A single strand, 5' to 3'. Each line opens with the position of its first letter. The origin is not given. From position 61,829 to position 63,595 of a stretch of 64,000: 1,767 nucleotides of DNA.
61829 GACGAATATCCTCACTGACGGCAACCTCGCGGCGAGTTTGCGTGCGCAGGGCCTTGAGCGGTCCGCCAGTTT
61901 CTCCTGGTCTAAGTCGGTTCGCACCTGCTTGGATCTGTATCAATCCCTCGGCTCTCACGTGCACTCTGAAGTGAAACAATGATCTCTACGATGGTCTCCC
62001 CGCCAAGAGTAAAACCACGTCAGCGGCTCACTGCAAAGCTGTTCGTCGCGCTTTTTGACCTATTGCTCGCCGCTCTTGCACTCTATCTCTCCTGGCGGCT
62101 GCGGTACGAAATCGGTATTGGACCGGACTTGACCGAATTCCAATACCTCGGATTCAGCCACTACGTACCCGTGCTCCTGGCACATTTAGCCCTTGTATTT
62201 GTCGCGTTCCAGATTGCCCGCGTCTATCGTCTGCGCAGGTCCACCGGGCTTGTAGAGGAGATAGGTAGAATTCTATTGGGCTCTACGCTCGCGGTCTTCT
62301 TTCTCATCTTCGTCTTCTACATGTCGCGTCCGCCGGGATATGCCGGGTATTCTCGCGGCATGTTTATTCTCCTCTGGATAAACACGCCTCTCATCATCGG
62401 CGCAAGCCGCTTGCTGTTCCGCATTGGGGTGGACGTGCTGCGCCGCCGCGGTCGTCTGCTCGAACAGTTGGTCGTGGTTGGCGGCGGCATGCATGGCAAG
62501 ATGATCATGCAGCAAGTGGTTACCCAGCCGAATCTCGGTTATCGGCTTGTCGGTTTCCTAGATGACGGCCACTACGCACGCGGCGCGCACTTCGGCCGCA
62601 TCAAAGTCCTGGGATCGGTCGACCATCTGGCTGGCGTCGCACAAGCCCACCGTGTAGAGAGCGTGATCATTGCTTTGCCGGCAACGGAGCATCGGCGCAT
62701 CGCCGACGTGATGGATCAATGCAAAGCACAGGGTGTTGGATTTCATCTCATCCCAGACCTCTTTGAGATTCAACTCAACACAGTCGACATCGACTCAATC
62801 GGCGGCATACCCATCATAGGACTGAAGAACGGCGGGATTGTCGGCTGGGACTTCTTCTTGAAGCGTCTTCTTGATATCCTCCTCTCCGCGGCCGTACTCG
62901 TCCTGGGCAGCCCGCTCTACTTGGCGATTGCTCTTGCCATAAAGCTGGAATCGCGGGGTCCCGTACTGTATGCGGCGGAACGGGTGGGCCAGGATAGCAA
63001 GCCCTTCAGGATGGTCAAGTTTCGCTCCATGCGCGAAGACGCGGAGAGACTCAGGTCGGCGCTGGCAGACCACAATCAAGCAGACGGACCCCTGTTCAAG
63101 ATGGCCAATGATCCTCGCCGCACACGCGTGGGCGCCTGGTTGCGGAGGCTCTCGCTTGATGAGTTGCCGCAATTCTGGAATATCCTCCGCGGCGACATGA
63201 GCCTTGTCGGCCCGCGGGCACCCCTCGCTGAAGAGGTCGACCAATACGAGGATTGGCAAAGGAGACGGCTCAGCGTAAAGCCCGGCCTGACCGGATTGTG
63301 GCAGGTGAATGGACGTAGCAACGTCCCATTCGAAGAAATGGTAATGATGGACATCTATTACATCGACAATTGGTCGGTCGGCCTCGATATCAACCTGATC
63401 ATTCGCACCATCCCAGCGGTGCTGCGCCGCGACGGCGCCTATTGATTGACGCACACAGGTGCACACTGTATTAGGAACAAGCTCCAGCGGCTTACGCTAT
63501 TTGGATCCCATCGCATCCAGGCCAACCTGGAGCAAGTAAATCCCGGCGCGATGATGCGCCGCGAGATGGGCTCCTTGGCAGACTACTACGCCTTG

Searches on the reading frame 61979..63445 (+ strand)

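Call 31: search_protein_families(library=pfam, proteins=[window:61979-63445:+], max_evalue=0.00001)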
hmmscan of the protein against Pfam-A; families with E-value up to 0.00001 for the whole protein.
window:61979-63445:+ (488 aa): 2 families
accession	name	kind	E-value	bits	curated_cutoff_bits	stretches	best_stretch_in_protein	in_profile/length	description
PF02397.22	Bac_transf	-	2.3e-67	226.5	27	1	295-482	1-178/179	Bacterial sugar transferase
PF13727.12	CoA_binding_3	-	5.3e-25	88.9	25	1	80-259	3-175/175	CoA-binding domain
